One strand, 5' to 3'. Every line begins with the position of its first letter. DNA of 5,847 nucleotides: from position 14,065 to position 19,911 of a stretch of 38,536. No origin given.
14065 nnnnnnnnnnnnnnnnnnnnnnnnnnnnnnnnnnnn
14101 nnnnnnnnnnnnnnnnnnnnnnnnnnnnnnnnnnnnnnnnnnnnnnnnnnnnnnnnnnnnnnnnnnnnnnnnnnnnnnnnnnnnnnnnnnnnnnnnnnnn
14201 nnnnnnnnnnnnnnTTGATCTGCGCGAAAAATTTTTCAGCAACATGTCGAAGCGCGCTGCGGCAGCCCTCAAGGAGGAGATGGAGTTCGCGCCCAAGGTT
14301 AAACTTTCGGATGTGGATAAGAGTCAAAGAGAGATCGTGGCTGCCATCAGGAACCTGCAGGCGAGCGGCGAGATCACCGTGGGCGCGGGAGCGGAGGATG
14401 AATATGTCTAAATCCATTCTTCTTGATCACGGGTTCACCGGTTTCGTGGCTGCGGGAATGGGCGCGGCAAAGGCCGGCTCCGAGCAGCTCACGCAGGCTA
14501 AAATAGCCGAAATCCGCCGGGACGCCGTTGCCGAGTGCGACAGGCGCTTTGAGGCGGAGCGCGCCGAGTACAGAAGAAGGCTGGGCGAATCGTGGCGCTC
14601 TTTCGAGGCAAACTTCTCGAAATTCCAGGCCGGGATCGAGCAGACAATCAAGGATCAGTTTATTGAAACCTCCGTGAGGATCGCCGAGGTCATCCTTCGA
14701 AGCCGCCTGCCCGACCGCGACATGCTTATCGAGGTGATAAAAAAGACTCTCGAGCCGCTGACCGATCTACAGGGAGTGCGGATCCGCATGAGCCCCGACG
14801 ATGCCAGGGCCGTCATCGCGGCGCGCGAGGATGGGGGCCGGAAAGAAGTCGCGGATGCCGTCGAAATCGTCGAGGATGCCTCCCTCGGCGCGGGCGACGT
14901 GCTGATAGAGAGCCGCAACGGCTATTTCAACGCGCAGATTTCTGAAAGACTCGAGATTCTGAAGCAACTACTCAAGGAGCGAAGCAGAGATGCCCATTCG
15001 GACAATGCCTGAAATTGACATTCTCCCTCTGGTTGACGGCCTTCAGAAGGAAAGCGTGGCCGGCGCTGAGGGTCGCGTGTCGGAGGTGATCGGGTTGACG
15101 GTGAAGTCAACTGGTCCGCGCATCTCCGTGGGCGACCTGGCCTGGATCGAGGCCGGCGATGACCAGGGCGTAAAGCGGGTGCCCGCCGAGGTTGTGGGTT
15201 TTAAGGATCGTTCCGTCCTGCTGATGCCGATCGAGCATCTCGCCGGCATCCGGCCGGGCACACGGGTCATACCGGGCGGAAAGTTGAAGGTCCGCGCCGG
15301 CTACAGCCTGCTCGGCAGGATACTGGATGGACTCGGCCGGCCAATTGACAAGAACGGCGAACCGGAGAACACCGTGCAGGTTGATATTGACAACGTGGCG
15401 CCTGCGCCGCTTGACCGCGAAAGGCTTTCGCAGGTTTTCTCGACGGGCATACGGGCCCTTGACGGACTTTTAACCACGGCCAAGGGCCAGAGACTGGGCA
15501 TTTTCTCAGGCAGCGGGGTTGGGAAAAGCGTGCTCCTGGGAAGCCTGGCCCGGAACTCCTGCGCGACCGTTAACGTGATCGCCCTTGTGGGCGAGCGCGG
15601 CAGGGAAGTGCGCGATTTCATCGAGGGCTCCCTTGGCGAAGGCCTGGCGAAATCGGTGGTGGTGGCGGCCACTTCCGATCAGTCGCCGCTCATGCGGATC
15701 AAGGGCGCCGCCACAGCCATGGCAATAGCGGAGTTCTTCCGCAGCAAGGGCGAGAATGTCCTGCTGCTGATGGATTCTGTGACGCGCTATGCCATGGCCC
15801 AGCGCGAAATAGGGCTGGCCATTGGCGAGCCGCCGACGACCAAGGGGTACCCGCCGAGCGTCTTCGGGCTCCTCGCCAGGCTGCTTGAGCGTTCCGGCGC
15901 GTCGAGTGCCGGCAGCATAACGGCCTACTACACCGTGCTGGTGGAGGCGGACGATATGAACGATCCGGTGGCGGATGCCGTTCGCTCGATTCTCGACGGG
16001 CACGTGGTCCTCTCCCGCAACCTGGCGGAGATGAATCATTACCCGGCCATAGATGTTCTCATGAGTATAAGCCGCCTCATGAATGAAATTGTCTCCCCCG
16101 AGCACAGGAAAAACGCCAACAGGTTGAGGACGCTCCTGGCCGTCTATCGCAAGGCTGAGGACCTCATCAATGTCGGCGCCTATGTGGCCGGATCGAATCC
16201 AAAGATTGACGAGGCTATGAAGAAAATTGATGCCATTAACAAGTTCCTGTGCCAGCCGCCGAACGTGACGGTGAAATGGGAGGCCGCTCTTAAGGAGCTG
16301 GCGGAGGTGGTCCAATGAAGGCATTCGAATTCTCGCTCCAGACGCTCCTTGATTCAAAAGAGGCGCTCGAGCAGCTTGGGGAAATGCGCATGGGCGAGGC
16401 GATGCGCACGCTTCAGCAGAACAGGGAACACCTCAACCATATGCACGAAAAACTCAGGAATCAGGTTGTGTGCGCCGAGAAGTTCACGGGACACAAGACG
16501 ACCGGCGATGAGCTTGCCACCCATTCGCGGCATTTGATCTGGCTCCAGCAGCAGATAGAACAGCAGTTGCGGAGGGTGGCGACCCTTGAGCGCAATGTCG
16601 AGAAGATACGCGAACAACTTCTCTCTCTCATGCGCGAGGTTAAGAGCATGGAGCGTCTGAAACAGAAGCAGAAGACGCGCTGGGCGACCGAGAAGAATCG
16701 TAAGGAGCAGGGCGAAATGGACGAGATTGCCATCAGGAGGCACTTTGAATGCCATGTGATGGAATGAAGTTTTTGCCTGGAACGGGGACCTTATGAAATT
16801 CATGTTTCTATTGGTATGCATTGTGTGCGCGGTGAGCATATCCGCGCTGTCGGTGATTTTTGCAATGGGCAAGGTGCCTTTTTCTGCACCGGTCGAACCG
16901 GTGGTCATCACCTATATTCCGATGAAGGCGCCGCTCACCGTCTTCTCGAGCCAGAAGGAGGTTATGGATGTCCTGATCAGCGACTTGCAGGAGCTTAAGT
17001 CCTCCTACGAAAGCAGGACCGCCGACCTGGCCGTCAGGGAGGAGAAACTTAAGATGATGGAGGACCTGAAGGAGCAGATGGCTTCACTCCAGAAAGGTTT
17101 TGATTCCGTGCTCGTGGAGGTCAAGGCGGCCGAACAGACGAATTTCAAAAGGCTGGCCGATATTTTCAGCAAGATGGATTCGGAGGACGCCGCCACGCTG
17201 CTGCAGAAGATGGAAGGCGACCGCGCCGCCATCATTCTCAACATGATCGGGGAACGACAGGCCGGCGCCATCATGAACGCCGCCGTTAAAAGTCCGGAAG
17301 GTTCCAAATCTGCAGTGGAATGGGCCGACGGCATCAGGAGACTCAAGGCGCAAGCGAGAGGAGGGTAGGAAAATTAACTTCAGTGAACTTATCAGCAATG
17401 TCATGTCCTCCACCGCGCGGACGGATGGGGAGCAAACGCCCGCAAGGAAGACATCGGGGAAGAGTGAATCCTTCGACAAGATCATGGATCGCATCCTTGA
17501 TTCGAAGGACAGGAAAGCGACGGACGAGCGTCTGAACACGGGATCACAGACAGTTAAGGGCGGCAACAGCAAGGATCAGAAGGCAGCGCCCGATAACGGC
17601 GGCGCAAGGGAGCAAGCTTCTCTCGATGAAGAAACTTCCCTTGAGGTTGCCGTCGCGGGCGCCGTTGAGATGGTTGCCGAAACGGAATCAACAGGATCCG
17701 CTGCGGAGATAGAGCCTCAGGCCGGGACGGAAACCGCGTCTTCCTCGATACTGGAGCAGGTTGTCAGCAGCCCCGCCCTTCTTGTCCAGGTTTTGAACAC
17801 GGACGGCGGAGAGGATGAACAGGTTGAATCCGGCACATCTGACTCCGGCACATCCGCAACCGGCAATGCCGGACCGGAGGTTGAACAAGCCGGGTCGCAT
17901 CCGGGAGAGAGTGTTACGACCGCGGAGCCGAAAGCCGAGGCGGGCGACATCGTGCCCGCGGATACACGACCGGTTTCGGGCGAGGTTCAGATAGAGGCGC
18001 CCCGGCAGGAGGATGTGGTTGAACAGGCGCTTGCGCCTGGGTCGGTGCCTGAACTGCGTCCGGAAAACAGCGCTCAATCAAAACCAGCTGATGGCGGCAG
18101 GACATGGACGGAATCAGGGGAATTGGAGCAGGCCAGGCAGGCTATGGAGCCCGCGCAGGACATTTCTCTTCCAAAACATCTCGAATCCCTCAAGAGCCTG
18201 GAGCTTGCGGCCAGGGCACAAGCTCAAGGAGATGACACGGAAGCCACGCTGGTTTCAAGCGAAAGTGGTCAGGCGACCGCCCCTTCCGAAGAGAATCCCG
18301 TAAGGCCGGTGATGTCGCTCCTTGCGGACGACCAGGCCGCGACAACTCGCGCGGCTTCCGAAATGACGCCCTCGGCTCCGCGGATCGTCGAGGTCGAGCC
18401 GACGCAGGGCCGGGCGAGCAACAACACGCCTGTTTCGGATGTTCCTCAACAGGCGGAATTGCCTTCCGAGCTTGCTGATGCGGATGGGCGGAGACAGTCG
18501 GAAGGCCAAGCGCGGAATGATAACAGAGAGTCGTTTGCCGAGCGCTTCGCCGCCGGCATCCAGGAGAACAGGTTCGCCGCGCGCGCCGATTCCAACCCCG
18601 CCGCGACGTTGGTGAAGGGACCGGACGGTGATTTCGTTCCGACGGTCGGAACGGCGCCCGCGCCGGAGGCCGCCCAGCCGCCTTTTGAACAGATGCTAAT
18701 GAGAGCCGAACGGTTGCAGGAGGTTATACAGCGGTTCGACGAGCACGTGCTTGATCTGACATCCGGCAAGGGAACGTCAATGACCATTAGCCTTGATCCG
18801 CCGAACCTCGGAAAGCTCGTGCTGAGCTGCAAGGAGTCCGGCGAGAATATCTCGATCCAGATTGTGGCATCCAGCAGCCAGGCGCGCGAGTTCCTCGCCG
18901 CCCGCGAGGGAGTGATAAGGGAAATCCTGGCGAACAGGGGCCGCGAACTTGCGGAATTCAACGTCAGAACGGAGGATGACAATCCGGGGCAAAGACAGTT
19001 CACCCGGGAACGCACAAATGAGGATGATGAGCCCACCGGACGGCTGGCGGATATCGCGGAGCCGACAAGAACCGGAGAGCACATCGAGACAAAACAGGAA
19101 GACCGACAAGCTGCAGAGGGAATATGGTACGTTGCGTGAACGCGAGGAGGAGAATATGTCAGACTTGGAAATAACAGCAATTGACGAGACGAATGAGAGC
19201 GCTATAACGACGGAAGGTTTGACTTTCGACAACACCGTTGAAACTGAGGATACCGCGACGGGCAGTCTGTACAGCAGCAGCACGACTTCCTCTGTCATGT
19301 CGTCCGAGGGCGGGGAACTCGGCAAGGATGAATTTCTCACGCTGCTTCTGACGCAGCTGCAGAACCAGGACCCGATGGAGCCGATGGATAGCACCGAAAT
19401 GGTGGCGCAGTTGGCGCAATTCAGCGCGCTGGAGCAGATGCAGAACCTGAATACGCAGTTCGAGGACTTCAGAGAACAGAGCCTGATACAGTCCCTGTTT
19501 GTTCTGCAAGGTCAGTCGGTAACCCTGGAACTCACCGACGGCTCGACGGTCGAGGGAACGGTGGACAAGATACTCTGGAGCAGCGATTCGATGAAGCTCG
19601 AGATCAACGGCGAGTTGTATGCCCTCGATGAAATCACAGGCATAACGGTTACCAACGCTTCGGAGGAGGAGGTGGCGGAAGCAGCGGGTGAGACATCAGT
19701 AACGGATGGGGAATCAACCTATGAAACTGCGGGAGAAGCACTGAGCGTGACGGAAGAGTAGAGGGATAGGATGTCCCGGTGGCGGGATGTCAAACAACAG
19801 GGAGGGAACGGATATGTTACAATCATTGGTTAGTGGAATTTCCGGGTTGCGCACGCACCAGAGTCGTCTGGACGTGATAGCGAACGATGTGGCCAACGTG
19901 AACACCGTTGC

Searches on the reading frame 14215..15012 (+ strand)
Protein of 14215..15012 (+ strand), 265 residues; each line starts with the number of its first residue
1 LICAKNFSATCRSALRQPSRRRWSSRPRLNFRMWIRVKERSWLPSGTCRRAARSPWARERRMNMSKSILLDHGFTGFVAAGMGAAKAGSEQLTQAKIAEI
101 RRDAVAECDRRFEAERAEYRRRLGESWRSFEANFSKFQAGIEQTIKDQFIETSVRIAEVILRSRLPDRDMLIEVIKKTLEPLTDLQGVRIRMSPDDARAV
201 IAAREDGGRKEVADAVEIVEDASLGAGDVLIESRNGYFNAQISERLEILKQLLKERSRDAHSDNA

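Call 5: search_protein_families(library=ncbifam, proteins=[window:14215-15012:+], max_evalue=0.001)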
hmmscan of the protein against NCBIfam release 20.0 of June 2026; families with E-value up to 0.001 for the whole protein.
window:14215-15012:+ (265 aa): 9 families
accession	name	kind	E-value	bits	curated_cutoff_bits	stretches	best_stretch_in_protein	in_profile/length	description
NF005196.1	PRK06669.1-1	equivalog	1.1e-10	41.4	200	1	98-255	122-274/274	flagellar assembly protein FliH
NF005392.0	PRK06937.1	equivalog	2.1e-09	37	159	1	99-257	45-203/209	HrpE/YscL family type III secretion apparatus protein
NF004270.2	PRK05687.2-1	equivalog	1.1e-07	31.7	180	1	115-247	86-216/223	flagellar assembly protein FliH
TIGR03825.1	FliH_bacil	equivalog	2.1e-07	30.8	148.9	1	116-261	106-252/255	flagellar assembly protein FliH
TIGR02499.1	HrpE_YscL_not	equivalog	4.4e-07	30.2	78.7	1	93-240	22-165/166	type III secretion system stator protein SctL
NF004968.0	PRK06328.1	equivalog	5.5e-07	29.1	220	1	101-253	46-200/223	HrpE/YscL family type III secretion apparatus protein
NF004267.1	PRK05687.1-3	equivalog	3.1e-06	26.5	293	1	139-258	142-261/266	flagellar assembly protein FliH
NF005198.1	PRK06669.1-3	equivalog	5.2e-06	25.9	200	1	145-255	183-295/299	flagellar assembly protein FliH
NF004269.1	PRK05687.1-5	equivalog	4.6e-05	23.2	279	1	143-259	122-235/249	flagellar assembly protein FliH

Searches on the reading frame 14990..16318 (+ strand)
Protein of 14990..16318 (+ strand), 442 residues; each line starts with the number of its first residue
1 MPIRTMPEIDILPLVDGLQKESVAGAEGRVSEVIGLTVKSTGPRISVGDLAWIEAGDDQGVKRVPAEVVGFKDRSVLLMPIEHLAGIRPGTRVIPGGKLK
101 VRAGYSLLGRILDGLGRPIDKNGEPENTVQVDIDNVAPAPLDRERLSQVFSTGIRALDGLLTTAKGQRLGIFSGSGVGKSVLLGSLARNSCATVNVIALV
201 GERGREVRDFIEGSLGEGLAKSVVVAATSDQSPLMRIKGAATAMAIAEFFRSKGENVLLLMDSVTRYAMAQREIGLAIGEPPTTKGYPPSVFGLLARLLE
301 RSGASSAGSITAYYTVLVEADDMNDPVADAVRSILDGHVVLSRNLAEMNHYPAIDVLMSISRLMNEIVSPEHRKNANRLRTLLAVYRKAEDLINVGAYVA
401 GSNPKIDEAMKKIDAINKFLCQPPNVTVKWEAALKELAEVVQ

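Call 5: search_protein_families(library=ncbifam, proteins=[window:14990-16318:+], max_evalue=0.001)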
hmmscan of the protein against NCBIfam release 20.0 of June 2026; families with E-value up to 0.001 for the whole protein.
window:14990-16318:+ (442 aa): 35 families (the best 25 are shown)
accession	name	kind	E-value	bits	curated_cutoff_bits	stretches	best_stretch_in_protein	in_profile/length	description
TIGR03497.1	FliI_clade2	equivalog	4.5e-177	589.1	629.8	1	28-440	1-412/413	flagellar protein export ATPase FliI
TIGR01026.1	fliI_yscN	subfamily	5.2e-177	589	379.5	1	25-441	22-439/440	FliI/YscN family ATPase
TIGR03496.1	FliI_clade1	equivalog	9.4e-172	571.5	619.1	1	28-439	1-413/414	flagellar protein export ATPase FliI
TIGR02546.1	III_secr_ATP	equivalog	3.1e-166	553.3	604.75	1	26-441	5-422/423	type III secretion system ATPase SctN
TIGR03498.1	FliI_clade3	equivalog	4.8e-157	522.9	587.45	1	28-440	1-417/418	flagellar protein export ATPase FliI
NF005391.0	PRK06936.1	equivalog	6e-155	516.3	657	1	17-442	14-439/439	type III secretion system ATPase SctN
NF006575.0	PRK09099.1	subfamily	5.6e-146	486.7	706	1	18-442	18-442/443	type III secretion system ATPase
NF005295.0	PRK06820.1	equivalog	1.1e-144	482.8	690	1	27-441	30-439/440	EscN/YscN/HrcN family type III secretion system ATPase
NF006290.1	PRK08472.1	equivalog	8.5e-142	473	644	1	14-440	6-432/433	flagellar protein export ATPase FliI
NF005535.1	PRK07196.1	equivalog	5.2e-136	454.1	715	1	20-440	13-433/434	flagellar protein export ATPase FliI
NF005765.0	PRK07594.1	equivalog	7.1e-117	390.8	715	1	28-440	23-430/433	EscN/YscN/HrcN family type III secretion system ATPase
NF006012.0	PRK08149.1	equivalog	2.2e-114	382.7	594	1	34-441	17-430/431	type III secretion system ATPase SctN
NF004578.0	PRK05922.1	equivalog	5.5e-92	308.8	604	1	28-441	21-431/434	type III secretion system ATPase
NF040574.1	T3SS_ATP_VscN2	exception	1.3e-61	208.8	750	1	136-438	115-414/420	type III secretion system ATPase VscN2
TIGR01039.1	atpD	equivalog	1.3e-57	195.7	462.85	1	28-429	3-412/462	F0F1 ATP synthase subunit beta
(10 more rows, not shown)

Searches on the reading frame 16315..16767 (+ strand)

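Call 5: search_protein_families(library=ncbifam, proteins=[window:16315-16767:+], max_evalue=0.001)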
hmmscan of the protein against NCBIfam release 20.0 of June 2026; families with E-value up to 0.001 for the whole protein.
window:16315-16767:+ (150 aa): 1 family
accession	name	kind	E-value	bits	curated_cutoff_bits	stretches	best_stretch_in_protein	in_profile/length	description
TIGR02473.1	flagell_FliJ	equivalog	2.2e-21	76.7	50.45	1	5-143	1-139/141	flagellar export protein FliJ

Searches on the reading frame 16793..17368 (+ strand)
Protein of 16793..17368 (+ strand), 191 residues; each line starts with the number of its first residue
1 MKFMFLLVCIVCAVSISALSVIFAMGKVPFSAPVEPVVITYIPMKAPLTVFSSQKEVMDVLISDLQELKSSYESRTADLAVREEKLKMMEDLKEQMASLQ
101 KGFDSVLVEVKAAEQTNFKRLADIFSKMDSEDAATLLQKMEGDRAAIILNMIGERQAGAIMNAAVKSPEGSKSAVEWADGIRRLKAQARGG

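Call 5: search_protein_families(library=ncbifam, proteins=[window:16793-17368:+], max_evalue=0.001)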
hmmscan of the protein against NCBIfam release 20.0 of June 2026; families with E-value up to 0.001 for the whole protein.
window:16793-17368:+ (191 aa): 0 families

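Call 36: search_protein_families(library=ncbifam, proteins=[window:16793-17368:+], max_evalue=0.1)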
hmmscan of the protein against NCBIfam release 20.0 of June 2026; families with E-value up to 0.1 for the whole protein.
window:16793-17368:+ (191 aa): 5 families
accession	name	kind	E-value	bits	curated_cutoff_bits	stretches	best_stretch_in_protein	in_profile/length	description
NF058560.1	FblAmlydTptrFapF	equivalog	0.018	13.9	700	1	48-107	16-75/420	fibril amyloid transporter FapF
NF053674.1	XylDhXylBProt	equivalog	0.03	13.7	400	1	55-163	38-145/252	D-xylose 1-dehydrogenase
NF047664.1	LIMLP_16025_fam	subfamily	0.036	14.1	140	1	52-94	14-56/80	LIMLP_16025 family protein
TIGR00294.2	TIGR00294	equivalog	0.043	13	220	1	69-142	161-233/302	GTP cyclohydrolase MptA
NF047368.1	collar_FlbB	equivalog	0.094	12.5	110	0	63-143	67-150/193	periplasmic-type flagellar collar protein FlbB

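Call 52: search_protein_families(library=pfam, proteins=[window:16793-17368:+], max_evalue=0.05)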
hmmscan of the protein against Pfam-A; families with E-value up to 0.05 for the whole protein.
window:16793-17368:+ (191 aa): 1 family
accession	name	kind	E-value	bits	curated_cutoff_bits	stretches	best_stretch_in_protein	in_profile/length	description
PF03448.22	MgtE_N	-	7.6e-05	23.6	25.9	1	115-163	36-84/102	MgtE intracellular N domain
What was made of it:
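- On FlgY/FlbB/MotE E-ring protein (the 191-aa gene at 16793-17368): MgtE_N scores 23.6 bits, just under the 25.9 cutoff (call 52).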

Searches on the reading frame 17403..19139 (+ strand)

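Call 5: search_protein_families(library=ncbifam, proteins=[window:17403-19139:+], max_evalue=0.001)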
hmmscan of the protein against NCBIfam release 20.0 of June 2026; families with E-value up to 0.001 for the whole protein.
window:17403-19139:+ (578 aa): 0 families

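Call 36: search_protein_families(library=ncbifam, proteins=[window:17403-19139:+], max_evalue=0.1)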
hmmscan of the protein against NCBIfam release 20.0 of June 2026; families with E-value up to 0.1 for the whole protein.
window:17403-19139:+ (578 aa): 0 families

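Call 52: search_protein_families(library=pfam, proteins=[window:17403-19139:+], max_evalue=0.05)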
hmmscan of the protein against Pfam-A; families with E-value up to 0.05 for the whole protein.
window:17403-19139:+ (578 aa): 1 family
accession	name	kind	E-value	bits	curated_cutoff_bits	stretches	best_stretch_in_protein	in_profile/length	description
PF02120.21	Flg_hook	-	6.9e-13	48.7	29.8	1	454-528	9-83/85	Flagellar hook-length control protein FliK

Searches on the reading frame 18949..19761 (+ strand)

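Call 5: search_protein_families(library=ncbifam, proteins=[window:18949-19761:+], max_evalue=0.001)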
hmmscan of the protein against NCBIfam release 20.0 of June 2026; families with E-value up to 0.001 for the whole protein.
window:18949-19761:+ (270 aa): 11 families
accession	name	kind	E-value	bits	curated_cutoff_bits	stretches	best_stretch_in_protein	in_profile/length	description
NF007197.1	PRK09618.1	equivalog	6.1e-32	110.5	129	1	108-232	9-135/138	flagellar hook assembly protein FlgD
NF004670.1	PRK06009.1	equivalog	1.3e-18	67.4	124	1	125-216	2-90/108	flagellar hook assembly protein FlgD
NF005176.1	PRK06655.1-1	equivalog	1e-16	61.4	230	1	125-177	2-54/197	flagellar hook assembly protein FlgD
NF008875.0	PRK11911.1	equivalog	3.8e-16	59.4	274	1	109-219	11-124/140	flagellar basal body rod modification protein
NF009452.0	PRK12812.1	equivalog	7.5e-16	58.2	258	1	85-177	8-99/289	flagellar basal body rod modification protein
NF007198.0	PRK09619.1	equivalog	2.9e-14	53.3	267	1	106-171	11-75/218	flagellar hook assembly protein FlgD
NF009277.0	PRK12634.1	equivalog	9.8e-14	52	333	1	112-190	15-91/221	flagellar basal body rod modification protein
NF005278.0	PRK06792.1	equivalog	1.3e-13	51.1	257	1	109-230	36-161/190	flagellar basal body rod modification protein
NF009453.0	PRK12813.1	equivalog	2e-13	50.4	264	1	108-177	16-83/223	flagellar basal body rod modification protein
NF009276.0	PRK12633.1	equivalog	9.1e-13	48.5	383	1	122-170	24-72/234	flagellar basal body rod modification protein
NF004496.1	PRK05842.1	equivalog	2e-07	30.5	250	1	122-168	26-71/271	flagellar hook assembly protein FlgD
